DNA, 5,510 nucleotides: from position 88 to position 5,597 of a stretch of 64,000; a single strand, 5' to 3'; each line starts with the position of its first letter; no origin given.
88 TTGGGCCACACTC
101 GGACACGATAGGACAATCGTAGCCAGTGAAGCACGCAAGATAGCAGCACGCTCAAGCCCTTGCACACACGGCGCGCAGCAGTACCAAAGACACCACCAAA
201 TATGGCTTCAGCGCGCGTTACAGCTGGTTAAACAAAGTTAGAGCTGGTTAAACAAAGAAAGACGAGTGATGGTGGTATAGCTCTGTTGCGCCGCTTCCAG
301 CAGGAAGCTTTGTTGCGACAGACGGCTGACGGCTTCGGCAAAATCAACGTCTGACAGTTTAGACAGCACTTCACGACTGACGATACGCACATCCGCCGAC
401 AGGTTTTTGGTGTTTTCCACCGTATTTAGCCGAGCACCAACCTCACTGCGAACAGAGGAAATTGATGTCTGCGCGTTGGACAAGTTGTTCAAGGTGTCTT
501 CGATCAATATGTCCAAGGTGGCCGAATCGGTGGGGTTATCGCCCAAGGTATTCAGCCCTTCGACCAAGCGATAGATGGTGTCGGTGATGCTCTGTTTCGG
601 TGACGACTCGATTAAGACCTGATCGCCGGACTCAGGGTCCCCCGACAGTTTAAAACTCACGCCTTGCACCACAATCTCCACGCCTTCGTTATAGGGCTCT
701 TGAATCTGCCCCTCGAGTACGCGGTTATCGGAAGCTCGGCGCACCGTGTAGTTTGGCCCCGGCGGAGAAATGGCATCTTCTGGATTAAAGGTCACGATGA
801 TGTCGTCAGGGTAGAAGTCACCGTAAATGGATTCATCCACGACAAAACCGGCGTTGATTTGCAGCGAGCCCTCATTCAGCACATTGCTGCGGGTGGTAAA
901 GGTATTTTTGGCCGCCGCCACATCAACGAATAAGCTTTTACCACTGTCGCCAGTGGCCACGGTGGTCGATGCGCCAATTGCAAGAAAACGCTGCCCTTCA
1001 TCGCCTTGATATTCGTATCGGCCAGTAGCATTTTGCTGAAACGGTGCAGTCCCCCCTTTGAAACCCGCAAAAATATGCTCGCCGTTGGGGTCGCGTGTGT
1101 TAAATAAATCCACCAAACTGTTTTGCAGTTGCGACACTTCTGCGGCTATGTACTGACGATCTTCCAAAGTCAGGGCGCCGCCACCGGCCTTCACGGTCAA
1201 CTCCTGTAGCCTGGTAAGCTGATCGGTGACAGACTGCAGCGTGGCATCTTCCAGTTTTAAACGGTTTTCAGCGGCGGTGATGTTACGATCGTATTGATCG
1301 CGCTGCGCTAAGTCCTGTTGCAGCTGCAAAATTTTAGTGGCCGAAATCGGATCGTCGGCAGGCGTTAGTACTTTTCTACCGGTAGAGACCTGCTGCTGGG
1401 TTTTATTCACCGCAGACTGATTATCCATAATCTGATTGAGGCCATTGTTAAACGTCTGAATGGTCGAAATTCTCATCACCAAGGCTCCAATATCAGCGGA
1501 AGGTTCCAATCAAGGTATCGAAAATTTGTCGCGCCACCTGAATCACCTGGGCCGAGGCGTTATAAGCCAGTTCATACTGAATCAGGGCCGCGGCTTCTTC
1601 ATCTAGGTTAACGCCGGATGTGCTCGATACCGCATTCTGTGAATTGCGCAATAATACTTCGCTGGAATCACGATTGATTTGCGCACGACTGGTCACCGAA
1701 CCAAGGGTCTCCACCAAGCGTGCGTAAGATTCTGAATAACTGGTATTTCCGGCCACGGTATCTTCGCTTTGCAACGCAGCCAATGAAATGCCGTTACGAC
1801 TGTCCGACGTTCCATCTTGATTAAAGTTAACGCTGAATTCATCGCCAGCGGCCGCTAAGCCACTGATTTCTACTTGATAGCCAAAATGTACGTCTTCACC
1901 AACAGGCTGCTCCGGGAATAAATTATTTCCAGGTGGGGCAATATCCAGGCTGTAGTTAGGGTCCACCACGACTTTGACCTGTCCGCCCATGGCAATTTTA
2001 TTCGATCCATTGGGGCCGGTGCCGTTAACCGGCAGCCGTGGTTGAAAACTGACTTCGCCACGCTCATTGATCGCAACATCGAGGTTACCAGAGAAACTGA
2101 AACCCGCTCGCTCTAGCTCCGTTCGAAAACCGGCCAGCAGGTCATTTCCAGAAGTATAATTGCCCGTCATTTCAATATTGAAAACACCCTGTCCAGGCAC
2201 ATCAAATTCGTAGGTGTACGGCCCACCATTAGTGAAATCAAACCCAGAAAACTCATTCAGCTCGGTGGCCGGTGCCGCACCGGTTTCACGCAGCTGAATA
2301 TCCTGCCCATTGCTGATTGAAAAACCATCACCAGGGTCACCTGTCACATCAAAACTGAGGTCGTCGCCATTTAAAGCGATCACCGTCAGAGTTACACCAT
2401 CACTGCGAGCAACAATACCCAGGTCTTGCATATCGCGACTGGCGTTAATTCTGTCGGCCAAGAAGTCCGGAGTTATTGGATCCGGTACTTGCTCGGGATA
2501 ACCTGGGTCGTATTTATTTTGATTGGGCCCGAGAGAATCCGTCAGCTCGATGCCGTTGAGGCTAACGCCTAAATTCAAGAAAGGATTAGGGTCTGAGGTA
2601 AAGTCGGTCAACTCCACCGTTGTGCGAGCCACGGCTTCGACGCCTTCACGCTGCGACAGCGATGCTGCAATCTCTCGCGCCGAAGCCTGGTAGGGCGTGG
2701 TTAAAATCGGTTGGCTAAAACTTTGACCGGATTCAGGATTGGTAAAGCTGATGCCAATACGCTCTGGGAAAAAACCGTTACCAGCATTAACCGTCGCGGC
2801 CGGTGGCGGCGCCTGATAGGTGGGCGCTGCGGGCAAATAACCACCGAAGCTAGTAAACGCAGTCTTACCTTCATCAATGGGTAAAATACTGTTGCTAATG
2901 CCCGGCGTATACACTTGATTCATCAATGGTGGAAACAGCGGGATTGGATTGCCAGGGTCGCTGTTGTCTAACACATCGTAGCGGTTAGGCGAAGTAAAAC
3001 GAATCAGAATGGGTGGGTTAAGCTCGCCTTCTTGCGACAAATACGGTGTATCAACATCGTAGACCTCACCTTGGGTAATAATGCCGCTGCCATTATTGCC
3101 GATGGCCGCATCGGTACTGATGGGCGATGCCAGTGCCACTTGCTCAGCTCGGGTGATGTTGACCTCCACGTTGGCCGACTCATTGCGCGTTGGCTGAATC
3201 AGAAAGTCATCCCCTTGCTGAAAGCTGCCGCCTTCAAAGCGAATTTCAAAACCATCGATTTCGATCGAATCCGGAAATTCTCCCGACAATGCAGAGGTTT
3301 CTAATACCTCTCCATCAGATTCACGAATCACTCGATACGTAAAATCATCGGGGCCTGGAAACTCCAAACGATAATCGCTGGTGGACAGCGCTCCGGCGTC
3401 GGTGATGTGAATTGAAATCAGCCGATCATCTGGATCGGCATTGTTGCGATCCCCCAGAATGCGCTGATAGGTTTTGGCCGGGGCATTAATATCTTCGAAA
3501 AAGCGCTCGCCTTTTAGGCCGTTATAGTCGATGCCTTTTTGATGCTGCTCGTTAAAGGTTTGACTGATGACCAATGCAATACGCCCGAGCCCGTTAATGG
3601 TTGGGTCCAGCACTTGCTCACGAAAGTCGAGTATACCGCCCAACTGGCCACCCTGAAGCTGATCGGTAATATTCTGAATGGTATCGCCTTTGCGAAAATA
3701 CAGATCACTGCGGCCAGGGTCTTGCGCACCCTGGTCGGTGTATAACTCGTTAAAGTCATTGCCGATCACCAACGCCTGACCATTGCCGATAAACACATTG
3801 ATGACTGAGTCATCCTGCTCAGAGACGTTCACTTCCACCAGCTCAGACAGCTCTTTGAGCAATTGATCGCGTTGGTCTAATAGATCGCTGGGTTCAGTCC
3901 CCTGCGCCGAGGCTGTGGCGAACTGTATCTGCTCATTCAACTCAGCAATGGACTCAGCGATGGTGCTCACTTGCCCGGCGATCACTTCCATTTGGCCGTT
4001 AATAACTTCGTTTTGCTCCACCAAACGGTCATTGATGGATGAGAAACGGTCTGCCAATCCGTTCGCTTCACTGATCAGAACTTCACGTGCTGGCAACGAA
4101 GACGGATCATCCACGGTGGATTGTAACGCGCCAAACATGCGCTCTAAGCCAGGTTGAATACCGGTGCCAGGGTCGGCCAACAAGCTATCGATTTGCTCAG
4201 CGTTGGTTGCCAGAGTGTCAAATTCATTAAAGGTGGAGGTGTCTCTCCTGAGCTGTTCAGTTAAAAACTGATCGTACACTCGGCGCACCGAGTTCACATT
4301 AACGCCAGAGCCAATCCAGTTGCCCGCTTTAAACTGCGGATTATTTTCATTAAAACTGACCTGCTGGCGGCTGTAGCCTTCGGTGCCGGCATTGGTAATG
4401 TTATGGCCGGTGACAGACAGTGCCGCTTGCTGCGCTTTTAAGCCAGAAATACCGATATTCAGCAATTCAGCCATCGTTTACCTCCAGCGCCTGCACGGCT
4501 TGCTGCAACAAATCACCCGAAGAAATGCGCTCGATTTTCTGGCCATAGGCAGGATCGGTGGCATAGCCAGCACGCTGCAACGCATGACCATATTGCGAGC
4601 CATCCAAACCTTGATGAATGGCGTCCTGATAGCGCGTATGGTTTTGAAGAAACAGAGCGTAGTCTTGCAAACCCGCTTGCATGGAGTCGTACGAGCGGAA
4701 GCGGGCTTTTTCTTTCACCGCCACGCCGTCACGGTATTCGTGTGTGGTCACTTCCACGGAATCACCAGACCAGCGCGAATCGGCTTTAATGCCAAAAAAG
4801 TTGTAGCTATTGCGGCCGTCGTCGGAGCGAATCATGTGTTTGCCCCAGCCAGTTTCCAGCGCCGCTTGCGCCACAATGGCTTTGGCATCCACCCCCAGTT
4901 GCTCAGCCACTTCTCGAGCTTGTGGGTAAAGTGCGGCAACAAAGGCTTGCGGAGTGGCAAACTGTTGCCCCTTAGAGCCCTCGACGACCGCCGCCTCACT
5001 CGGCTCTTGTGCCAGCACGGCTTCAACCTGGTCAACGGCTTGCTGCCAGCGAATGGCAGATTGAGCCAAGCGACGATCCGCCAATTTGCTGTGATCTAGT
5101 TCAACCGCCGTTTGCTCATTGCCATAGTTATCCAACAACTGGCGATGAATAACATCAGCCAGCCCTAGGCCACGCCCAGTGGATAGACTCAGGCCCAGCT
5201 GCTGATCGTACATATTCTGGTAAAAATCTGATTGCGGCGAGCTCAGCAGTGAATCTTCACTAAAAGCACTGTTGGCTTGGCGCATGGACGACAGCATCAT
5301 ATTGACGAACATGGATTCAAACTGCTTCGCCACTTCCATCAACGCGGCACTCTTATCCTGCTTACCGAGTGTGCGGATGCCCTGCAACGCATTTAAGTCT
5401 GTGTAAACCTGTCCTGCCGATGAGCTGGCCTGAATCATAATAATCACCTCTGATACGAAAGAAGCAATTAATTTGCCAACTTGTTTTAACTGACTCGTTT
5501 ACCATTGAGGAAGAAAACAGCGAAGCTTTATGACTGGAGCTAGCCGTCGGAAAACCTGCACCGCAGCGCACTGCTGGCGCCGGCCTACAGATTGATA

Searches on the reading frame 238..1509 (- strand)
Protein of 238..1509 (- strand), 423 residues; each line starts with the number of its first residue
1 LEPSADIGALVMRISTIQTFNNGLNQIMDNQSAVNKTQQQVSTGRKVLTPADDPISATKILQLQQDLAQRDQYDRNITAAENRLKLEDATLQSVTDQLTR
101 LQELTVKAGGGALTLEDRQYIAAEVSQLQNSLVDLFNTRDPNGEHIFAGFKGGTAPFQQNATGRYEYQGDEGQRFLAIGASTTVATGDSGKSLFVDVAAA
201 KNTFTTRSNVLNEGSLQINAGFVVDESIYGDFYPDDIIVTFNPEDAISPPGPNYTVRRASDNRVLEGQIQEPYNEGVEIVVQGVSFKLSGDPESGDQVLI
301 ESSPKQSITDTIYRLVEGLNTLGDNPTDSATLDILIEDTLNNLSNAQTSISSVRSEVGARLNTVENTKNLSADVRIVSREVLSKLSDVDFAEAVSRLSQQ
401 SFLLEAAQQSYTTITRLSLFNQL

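Call 7: search_protein_families(library=ncbifam, proteins=[window:238-1509:-], max_evalue=0.00001)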
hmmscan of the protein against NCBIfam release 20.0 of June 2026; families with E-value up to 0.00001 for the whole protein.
window:238-1509:- (423 aa): 16 families
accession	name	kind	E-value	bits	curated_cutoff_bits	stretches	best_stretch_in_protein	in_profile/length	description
NF009361.0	PRK12717.1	equivalog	1.1e-90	304.7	407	2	12-233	1-223/524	flagellar hook-associated protein 3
TIGR02550.1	flagell_flgL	equivalog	5.6e-89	299.2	127.2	1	13-421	1-385/387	flagellar hook-associated protein FlgL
NF009362.0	PRK12718.1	equivalog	4.7e-48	164.5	602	1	12-302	1-291/510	flagellar hook-associated protein FlgL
NF005187.0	PRK06663.1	equivalog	3.8e-36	124.8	337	1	11-160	1-150/419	flagellar hook-associated protein 3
NF005980.0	PRK08073.1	equivalog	4.3e-35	121.4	291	2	12-198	1-182/287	flagellar hook-associated protein 3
NF011282.0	PRK14692.1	equivalog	2.4e-22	79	878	1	12-199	1-183/749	flagellar hook-associated protein FlgL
NF006265.0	PRK08412.1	equivalog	3e-16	58.8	749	1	12-203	1-187/827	flagellar hook-associated protein FlgL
NF006489.0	PRK08913.1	equivalog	8.4e-14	51.7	217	1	11-189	2-157/303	flagellin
NF004669.0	PRK06008.1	equivalog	6.6e-13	48.7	230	1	14-161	6-150/348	flagellar hook-associated family protein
NF009444.0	PRK12802.1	equivalog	8.7e-10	38.6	332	0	26-170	17-160/282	flagellin domain-containing protein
NF038071.1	lat_flg_LafA_2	exception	5.1e-08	32.6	365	0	332-407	190-265/284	lateral flagellin LafA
NF009449.0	PRK12807.1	subfamily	7.8e-08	32.2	347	0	13-148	2-137/287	flagellin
NF009445.0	PRK12803.1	equivalog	1.3e-07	31.2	450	1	30-135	19-124/335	flagellin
NF033376.1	lat_flg_LafA_1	exception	1e-06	28.3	440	0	16-148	6-138/304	lateral flagellin LafA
NF009446.0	PRK12804.1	subfamily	1.3e-06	28.1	352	0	328-409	203-284/301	flagellin Hag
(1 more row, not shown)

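Call 22: find_encoding_contigs(protein=window:238-1509:-, flank=10000, max_places=3)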
Protein window:238-1509:- (423 aa): no gene with exactly this product is on record in the collection.

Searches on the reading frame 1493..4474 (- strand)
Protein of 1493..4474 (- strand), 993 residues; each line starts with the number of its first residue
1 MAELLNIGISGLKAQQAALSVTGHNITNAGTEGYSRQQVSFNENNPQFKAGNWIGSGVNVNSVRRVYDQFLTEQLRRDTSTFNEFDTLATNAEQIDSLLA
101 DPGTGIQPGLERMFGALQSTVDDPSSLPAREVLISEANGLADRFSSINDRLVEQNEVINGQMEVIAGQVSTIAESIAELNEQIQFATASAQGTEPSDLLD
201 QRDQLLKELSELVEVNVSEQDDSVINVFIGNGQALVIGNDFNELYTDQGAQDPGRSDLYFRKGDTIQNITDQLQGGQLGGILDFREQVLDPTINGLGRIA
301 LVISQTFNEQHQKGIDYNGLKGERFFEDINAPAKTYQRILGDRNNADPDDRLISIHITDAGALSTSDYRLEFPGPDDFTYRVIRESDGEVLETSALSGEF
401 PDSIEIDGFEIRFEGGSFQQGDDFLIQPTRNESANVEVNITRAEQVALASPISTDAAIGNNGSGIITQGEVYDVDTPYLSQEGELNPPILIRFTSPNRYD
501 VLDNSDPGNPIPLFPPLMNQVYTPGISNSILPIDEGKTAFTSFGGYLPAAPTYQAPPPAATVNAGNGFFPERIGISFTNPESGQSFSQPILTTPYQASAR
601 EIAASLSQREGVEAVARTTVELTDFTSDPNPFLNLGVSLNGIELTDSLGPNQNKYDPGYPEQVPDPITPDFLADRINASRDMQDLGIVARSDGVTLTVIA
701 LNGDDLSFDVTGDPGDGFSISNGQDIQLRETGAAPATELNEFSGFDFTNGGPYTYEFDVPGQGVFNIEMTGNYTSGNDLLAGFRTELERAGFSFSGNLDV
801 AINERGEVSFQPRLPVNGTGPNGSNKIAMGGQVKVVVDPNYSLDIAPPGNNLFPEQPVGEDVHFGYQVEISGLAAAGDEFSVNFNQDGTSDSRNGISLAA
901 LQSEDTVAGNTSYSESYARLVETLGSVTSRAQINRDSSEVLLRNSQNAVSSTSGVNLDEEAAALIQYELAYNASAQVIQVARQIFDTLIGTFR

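Call 7: search_protein_families(library=ncbifam, proteins=[window:1493-4474:-], max_evalue=0.00001)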
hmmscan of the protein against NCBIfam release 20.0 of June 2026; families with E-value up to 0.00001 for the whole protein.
window:1493-4474:- (993 aa): 9 families
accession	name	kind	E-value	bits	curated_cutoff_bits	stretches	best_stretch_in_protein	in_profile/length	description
TIGR02492.1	flgK_ends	equivalog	3.3e-98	329.9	170.75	2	4-334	2-330/437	flagellar hook-associated protein FlgK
NF004238.1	PRK05682.1-1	equivalog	5.9e-11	42.3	400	1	6-69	4-69/414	flagellar hook protein FlgE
TIGR03506.1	FlgEFG_subfam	subfamily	6.6e-10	39.2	70.25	1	5-69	3-68/351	flagellar hook-basal body complex protein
NF004241.1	PRK05682.1-5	equivalog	1.6e-09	37.4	469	1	4-43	4-43/446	flagellar hook protein FlgE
TIGR01395.1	FlgC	equivalog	2.4e-07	31.1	102.1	0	4-69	3-76/137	flagellar basal body rod protein FlgC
NF009275.1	PRK12632.1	equivalog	5.3e-07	30.1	170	1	4-51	7-54/130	flagellar basal body rod protein FlgC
NF004243.1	PRK05682.2-2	equivalog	1.8e-06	27.3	801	1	4-69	6-71/420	flagellar hook protein FlgE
NF004242.0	PRK05682.2-1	equivalog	1.8e-06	27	365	0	5-70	7-73/422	flagellar hook protein FlgE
NF040922.1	flgE_Caulobact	equivalog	3.5e-06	26.3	750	0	7-72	9-75/505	flagellar hook protein FlgE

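Call 18: search_protein_families(library=pfam, proteins=[window:1496-4474:-], max_evalue=0.01)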
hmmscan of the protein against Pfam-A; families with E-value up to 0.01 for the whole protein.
window:1496-4474:- (993 aa): 4 families
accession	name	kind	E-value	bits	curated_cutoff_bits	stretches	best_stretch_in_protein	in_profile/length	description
PF22638.1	FlgK_D1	-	2.2e-74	250.4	28.6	1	93-326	2-233/233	Flagellar hook-associated protein FlgK helical domain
PF06429.18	Flg_bbr_C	-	3.5e-08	33.3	23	1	951-989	6-44/46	Flagellar basal body rod FlgEFG protein C-terminal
PF21158.3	flgK_1st_1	-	3e-07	30.8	24.2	1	353-428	13-81/81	Flagellar hook-associated protein 1, D2-like domain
PF00460.25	Flg_bb_rod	-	4.6e-06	26.9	20.7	1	5-34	1-30/31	Flagella basal body rod protein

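Call 47: find_encoding_contigs(protein=window:1493-4474:-, flank=10000, max_places=2)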
Protein window:1493-4474:- (993 aa): no gene with exactly this product is on record in the collection.

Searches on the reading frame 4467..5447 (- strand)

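Call 7: search_protein_families(library=ncbifam, proteins=[window:4467-5447:-], max_evalue=0.00001)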
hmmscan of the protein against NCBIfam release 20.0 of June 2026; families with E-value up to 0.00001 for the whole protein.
window:4467-5447:- (326 aa): 15 families
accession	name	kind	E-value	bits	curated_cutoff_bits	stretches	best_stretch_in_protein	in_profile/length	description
TIGR02541.1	flagell_FlgJ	equivalog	1.4e-85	287.7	193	1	16-308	3-289/294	flagellar assembly peptidoglycan hydrolase FlgJ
NF009354.0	PRK12709.1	equivalog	6.2e-56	190.2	456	1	17-306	17-316/323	flagellar rod assembly protein/muramidase FlgJ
NF009357.0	PRK12712.1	equivalog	1.7e-53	182.3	606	2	167-308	198-338/344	flagellar rod assembly protein/muramidase FlgJ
NF009355.0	PRK12710.1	equivalog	1.9e-51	175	358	2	165-323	129-287/291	flagellar rod assembly protein/muramidase FlgJ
NF009358.0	PRK12713.1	equivalog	8.7e-48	163.5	595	2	169-310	184-324/339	flagellar rod assembly protein/muramidase FlgJ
NF038016.1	sporang_Gsm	equivalog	1.1e-29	103.9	240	1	121-308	128-306/316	sporangiospore maturation cell wall hydrolase GsmA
NF009350.0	PRK12708.1-2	equivalog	1.7e-14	54.2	189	1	10-123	6-117/132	peptidoglycan hydrolase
NF006360.0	PRK08581.1-2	equivalog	1.2e-10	40.5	605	1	168-308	412-553/709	amidase domain-containing protein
NF009351.0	PRK12708.1-3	equivalog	2.7e-09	37.2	183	1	27-105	16-94/129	peptidoglycan hydrolase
NF006361.0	PRK08581.1-3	equivalog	3e-09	35.9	839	1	165-305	347-488/652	amidase domain-containing protein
NF004974.0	PRK06347.1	equivalog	8e-09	35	701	1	148-311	132-296/592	1,4-beta-N-acetylmuramoylhydrolase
NF009352.0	PRK12708.1-4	equivalog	3.3e-08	34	178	1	17-111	12-104/140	peptidoglycan hydrolase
NF006359.0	PRK08581.1-1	equivalog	9.1e-08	31.3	798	1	168-309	322-463/619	amidase domain-containing protein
NF006362.0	PRK08581.1-4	equivalog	7e-07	28.6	620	1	166-308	237-378/541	amidase domain-containing protein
NF009349.0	PRK12708.1-1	equivalog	2.1e-06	28.2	141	0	35-104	24-94/97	peptidoglycan hydrolase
